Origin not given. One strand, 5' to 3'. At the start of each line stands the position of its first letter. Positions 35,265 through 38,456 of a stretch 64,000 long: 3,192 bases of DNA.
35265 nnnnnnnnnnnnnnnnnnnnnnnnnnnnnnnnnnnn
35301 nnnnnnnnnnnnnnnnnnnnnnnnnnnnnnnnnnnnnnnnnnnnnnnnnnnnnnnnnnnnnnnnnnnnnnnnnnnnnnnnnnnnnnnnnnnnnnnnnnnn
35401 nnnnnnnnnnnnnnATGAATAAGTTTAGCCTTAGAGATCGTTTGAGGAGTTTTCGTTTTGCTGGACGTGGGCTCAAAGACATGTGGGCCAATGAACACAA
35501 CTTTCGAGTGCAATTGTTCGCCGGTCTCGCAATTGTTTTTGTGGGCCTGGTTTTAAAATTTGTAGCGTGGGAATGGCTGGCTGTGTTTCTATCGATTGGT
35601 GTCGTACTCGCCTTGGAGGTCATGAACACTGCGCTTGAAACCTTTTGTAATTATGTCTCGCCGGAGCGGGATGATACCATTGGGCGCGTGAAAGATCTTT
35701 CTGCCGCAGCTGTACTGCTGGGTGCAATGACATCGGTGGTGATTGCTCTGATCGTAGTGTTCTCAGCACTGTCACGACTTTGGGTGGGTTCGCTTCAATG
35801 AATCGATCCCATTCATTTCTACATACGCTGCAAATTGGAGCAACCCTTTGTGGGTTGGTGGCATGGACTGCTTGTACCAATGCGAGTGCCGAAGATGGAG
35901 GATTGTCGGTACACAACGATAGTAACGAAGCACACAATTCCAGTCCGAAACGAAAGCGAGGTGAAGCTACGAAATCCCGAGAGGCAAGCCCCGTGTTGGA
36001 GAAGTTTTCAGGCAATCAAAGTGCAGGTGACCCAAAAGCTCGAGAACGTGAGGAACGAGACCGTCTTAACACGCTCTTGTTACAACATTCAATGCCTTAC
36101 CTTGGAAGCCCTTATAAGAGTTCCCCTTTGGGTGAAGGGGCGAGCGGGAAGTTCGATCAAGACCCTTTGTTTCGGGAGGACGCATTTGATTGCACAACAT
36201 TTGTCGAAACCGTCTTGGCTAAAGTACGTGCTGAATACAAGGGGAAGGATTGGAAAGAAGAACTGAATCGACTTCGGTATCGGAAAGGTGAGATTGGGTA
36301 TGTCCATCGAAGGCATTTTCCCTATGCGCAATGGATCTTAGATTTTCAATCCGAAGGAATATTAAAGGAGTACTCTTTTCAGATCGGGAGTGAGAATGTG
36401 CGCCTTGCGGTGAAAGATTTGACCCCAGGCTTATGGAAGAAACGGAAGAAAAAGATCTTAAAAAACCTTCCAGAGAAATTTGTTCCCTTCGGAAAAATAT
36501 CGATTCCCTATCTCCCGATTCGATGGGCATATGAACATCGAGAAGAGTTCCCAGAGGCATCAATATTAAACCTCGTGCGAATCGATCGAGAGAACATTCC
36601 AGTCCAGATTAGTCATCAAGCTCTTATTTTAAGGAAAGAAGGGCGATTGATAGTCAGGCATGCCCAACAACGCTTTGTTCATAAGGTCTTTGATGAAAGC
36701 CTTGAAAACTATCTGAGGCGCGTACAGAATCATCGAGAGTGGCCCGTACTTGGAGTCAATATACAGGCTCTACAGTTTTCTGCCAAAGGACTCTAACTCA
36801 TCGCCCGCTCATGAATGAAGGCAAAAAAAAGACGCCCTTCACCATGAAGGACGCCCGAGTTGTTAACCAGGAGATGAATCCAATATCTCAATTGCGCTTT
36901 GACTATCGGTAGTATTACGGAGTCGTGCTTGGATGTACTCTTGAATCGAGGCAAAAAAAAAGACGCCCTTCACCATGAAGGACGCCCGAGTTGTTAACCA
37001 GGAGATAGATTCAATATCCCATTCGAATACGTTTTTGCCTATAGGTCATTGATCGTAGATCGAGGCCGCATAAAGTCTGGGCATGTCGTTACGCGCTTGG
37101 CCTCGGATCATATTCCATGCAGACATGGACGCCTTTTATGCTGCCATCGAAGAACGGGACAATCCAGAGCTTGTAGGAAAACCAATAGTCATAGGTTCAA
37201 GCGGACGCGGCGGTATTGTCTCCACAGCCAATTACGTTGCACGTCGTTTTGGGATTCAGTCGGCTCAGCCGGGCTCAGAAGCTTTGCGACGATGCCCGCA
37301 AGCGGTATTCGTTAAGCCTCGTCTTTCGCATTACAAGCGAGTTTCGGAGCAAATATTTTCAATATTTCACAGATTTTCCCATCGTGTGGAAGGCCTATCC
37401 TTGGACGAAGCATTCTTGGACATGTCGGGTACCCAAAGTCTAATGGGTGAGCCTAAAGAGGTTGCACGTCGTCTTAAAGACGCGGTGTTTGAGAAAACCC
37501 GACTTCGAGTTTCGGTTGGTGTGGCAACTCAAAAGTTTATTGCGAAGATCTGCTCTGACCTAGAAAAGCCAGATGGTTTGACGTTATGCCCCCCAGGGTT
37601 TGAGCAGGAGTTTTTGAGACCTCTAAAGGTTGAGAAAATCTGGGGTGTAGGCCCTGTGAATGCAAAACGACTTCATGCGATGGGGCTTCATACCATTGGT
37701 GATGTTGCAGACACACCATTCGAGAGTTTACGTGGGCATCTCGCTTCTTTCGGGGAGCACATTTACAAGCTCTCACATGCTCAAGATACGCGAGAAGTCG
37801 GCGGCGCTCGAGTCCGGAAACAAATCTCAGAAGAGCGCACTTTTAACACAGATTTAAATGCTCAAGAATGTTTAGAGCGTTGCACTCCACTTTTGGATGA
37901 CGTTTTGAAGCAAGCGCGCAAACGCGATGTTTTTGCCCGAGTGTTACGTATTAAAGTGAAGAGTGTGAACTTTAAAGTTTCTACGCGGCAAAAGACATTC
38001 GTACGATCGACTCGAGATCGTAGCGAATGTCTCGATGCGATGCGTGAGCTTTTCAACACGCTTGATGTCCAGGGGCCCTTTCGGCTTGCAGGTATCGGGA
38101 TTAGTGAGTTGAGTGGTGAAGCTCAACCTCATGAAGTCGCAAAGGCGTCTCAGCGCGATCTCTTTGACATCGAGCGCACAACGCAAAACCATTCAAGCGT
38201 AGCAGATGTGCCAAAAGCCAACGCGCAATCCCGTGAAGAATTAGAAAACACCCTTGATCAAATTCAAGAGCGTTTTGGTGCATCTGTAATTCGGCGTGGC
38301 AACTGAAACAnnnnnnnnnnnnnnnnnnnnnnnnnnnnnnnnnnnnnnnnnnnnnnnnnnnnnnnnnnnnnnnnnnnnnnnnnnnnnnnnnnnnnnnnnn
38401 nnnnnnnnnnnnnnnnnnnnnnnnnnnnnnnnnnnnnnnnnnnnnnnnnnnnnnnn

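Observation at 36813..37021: Two copies of an ~80-bp intergenic element with A8-9 run and internal hairpin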

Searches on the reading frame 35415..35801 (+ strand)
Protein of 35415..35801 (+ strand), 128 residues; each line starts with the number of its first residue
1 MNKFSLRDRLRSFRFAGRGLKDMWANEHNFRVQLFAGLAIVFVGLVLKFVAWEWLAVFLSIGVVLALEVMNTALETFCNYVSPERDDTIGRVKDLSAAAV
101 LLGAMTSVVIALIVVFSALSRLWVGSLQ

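Call 15: search_protein_families(library=pfam, proteins=[window:35415-35801:+])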
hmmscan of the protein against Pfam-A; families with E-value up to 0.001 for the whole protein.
window:35415-35801:+ (128 aa): 1 family
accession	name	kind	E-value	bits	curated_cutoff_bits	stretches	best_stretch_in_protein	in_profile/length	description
PF01219.24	DAGK_prokar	-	1.8e-29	102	22.3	1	15-114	2-101/102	Prokaryotic diacylglycerol kinase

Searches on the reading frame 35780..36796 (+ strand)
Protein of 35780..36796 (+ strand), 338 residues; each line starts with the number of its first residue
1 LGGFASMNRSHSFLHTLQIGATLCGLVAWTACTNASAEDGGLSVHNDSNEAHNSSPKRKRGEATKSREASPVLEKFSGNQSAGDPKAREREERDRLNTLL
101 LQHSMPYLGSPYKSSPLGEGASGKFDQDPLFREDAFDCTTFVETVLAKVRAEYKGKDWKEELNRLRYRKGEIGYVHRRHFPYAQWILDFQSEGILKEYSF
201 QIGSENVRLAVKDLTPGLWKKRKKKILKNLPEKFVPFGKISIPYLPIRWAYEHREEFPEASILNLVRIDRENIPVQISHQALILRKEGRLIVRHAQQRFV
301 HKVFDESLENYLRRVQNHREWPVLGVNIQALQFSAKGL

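Call 15: search_protein_families(library=pfam, proteins=[window:35780-36796:+])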
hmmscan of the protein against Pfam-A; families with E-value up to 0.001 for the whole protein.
window:35780-36796:+ (338 aa): 1 family
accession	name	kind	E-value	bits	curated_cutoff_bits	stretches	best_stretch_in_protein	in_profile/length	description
PF07313.18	AmiA-like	-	3.1e-26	92.5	27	1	104-315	3-199/202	N-acetylmuramoyl-L-alanine amidase-like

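Call 16: find_homologous_proteins(query=window:35780-36796:+)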
Query window:35780-36796:+ (338 aa): 835 proteins with E <= 0.001 among 2067 candidates; the best 120 are listed.
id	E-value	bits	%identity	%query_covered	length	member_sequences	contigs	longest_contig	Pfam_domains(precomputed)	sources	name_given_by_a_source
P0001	4.3e-224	761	100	98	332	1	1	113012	PF07313.19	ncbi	-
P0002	1.4e-64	236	49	69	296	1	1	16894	PF07313.19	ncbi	-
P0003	4.4e-59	218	40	76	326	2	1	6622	PF07313.19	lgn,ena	-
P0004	1.8e-57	213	42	72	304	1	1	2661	PF07313.19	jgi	jgi:hypothetical protein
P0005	3.3e-55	206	44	66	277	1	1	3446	PF07313.19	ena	-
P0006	1.6e-50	190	41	66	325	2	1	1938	PF07313.19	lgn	-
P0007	8.8e-50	188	41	68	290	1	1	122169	PF07313.19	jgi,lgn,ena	-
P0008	1.6e-49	187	41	68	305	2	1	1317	PF07313.19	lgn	-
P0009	1.2e-48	184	38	66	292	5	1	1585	PF07313.19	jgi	jgi:hypothetical protein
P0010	4.8e-48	182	40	68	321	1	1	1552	PF07313.19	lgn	-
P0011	5.6e-47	179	39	68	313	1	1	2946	PF07313.19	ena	-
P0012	8.0e-47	178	39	67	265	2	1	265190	PF07313.19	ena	-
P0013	1.1e-46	178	39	68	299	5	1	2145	PF07313.19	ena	-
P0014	3.7e-46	176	39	65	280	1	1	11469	PF07313.19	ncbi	ncbi:MAG: N-acetylmuramoyl-L-alanine amidase-like domain-containing protein, partial [Pseudomonadota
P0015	2.9e-45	173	38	68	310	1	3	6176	PF07313.19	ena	-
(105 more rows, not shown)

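Call 17: find_encoding_contigs(protein=P0001, flank=10000, max_places=5)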
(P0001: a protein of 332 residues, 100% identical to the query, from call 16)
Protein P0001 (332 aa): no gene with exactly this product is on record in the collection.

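Call 18: find_encoding_contigs(protein=P0002, flank=10000, max_places=5)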
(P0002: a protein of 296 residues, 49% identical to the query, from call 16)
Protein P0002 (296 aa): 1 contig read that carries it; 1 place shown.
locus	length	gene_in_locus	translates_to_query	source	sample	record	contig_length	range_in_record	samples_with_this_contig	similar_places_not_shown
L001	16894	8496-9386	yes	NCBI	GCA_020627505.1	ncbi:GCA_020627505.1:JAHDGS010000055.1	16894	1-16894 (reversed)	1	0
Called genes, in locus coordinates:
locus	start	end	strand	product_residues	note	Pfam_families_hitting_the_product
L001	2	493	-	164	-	?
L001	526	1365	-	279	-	-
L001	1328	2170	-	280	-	-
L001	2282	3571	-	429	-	PF00202:Aminotran_3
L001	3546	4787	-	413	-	-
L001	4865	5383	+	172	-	PF13115:YtkA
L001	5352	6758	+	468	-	PF14537:Cytochrom_c3_2 (faint), PF22113:Mtrc-MtrF_II-IV_dom (faint), PF13435:Cytochrome_C554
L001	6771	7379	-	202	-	-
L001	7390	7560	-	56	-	-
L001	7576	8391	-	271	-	-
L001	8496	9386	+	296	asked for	PF07313:AmiA-like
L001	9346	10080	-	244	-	PF00106:adh_short, PF01370:Epimerase (weak), PF08659:KR, PF23441:SDR (faint), PF13561:adh_short_C2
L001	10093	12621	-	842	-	PF01804:Penicil_amidase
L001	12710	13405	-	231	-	-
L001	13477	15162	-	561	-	-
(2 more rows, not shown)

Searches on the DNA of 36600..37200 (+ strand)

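Call 9: search_rna_families(source=window, start=36600, end=37200, threshold=evalue, max_evalue=10, show_alignments=3)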
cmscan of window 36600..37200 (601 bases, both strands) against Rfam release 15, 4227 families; matches with E-value up to 10: 8.
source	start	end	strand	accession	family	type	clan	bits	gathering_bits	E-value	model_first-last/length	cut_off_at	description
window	36673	36723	-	RF01844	SmY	Gene; snRNA; splicing;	-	16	39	0.57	1-80/80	no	SmY spliceosomal RNA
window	36952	36999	-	RF04319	BTncRNA_FopS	Gene; sRNA;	-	16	56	8.7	26-71/71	no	Bacteroidetes FopS (family of paralogous sRNAs)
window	36948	37013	-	RF00519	suhB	Gene; sRNA;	CL00108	15.1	41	2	1-77/77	no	Makes More Granules Regulator RNA (mmgR)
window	36817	36880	-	RF00519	suhB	Gene; sRNA;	CL00108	14.8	41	2.4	1-77/77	no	Makes More Granules Regulator RNA (mmgR)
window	36809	36872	-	RF02308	TtnuCD34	Gene; snRNA; snoRNA; CD-box;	-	13.8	80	8.9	1-64/64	no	Tetrahymena snoRNA TtnuCD34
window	37000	37066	+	RF02677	NsiR4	Gene; sRNA;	-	11.8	40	8.6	1-65/65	no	Nitrogen stress-induced RNA 4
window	36834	36920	-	RF02186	ST7-OT3_4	Gene; lncRNA;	-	10.9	80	5.2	1-73/73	no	ST7 overlapping transcript 3 conserved region 4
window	36691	36718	+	RF01131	sR47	Gene; snRNA; snoRNA; CD-box;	CL00132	10.6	40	7.9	32-55/55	no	Small nucleolar RNA sR47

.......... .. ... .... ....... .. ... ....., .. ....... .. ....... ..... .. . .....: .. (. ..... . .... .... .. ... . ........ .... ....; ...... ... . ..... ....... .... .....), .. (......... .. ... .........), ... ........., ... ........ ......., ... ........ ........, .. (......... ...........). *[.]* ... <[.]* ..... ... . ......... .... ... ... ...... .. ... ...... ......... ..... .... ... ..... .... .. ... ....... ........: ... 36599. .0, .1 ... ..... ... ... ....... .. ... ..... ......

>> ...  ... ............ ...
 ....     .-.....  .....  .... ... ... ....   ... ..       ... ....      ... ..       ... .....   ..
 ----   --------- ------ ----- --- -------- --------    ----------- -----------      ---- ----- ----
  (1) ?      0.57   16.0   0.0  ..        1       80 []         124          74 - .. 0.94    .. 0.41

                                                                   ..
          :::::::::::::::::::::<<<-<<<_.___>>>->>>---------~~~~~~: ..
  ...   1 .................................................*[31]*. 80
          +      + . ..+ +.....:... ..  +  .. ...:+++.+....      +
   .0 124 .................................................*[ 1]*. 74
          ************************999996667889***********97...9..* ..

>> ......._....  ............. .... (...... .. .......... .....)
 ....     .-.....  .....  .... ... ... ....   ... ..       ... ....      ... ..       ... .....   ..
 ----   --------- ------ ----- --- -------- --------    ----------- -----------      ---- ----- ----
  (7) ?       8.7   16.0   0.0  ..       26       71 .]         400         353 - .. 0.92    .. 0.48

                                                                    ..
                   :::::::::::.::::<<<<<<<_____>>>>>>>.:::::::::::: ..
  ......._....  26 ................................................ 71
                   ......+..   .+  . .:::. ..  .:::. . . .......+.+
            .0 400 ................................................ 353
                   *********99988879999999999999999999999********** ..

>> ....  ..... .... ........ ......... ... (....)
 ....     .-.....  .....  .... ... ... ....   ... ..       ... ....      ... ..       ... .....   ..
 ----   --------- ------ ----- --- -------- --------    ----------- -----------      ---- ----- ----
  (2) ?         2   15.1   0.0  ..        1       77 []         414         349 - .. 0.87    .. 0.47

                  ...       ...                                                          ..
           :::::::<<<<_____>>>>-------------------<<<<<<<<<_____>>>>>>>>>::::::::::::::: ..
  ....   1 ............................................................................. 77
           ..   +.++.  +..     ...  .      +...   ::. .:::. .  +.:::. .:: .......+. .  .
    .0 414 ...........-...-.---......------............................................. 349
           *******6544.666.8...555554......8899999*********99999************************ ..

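Call 44: search_dna_similar(query=window:36800-37030:+, collection=plasmids, mode=distant, max_evalue=0.01, max_rows=10)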
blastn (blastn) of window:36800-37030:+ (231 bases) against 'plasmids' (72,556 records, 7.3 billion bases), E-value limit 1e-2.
No match.

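Call 45: search_dna_similar(query=window:36800-37030:+, collection=phages, mode=distant, max_evalue=0.01, max_rows=10)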
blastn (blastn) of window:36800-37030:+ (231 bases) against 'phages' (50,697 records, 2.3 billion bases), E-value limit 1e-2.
No match.

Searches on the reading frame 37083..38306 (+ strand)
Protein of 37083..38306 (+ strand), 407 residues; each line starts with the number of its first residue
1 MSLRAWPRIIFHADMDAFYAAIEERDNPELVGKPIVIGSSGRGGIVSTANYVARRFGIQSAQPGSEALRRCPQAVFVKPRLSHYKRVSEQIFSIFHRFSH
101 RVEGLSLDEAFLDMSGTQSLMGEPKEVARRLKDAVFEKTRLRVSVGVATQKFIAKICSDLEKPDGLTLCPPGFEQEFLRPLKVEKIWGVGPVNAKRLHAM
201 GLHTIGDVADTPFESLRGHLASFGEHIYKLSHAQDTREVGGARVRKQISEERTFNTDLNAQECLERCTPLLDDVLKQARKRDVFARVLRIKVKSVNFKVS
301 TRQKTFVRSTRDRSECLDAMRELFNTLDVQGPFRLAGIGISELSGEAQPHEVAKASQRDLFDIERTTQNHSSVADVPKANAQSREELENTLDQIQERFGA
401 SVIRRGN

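Call 13: find_encoding_contigs(protein=window:37083-38306:+, flank=10000, max_places=10)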
Protein window:37083-38306:+ (407 aa): no gene with exactly this product is on record in the collection.

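Call 15: search_protein_families(library=pfam, proteins=[window:37083-38306:+])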
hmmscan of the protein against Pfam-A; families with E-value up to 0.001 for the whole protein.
window:37083-38306:+ (407 aa): 5 families
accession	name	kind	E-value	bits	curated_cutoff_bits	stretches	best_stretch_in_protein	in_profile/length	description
PF00817.25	IMS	-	6.6e-50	169.3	23.2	1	14-159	2-148/148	impB/mucB/samB family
PF11799.13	IMS_C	-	3e-18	66.7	20.7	1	245-348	1-100/109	impB/mucB/samB family C-terminal domain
PF11798.14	IMS_HHH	-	1.6e-07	31.5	24.4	1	175-202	5-32/32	IMS family HHH motif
PF10391.15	DNA_pol_lambd_f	-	7.1e-06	26.2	29.8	1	185-210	5-30/51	Fingers domain of DNA polymerase lambda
PF21999.2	IMS_HHH_1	-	0.0005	20.9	27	0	188-231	5-49/53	DNA polymerase-iota, thumb domain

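Call 22: find_homologous_proteins(query=window:37083-38306:+, max_evalue=1e-40)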
Query window:37083-38306:+ (407 aa): 7929 proteins with E <= 1e-40 among 8000 candidates; the best 120 are listed.
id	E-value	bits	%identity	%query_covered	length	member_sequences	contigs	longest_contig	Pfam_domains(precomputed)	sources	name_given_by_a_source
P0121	3.9e-258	874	100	97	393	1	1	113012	PF11799.14,PF10391.16,PF00817.26,PF11798.15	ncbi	-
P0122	2.7e-98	348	45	100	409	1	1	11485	PF11799.14,PF00817.26,PF11798.15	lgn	-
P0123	9.3e-98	346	43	99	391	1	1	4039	PF11799.14,PF00817.26,PF11798.15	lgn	-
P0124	4.0e-96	340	43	99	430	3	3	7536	PF11799.14,PF00817.26,PF11798.15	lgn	-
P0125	6.4e-96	340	43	99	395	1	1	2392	PF11799.14,PF00817.26,PF11798.15,PF21999.3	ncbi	-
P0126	1.6e-95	339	44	99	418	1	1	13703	PF11799.14,PF00817.26,PF11798.15,PF21999.3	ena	-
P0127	7.2e-93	330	42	99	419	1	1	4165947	PF11799.14,PF00817.26,PF11798.15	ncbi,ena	-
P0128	1.1e-92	329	42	99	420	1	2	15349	PF11799.14,PF00817.26,PF11798.15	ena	-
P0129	5.5e-92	327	42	99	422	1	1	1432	PF11799.14,PF00817.26,PF11798.15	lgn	-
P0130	5.8e-91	323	43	98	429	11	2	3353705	PF11799.14,PF00817.26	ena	-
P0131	1.0e-90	323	42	99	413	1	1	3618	PF11799.14,PF00817.26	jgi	jgi:DNA polymerase IV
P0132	1.7e-90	322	42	99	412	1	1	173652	PF11799.14,PF00817.26,PF11798.15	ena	-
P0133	1.9e-90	322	43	98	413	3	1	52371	PF11799.14,PF00817.26,PF11798.15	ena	-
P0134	2.8e-90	321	41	99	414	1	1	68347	PF11799.14,PF00817.26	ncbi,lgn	-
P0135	3.0e-90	321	43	98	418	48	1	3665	PF11799.14,PF00817.26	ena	-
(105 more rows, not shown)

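Call 23: find_encoding_contigs(protein=P0121, flank=10000, max_places=3)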
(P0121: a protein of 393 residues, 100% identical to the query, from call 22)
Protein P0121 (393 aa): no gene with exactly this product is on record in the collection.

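Call 24: list_cluster_members(proteins=[P0121, P0001])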
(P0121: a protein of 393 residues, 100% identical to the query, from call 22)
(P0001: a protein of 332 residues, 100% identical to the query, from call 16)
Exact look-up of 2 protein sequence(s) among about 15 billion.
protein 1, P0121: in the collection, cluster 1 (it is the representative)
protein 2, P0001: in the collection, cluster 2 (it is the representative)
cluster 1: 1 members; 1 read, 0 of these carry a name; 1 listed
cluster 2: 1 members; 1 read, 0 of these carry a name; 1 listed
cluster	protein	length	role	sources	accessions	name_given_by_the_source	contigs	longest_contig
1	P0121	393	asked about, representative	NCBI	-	-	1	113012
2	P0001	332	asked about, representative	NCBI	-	-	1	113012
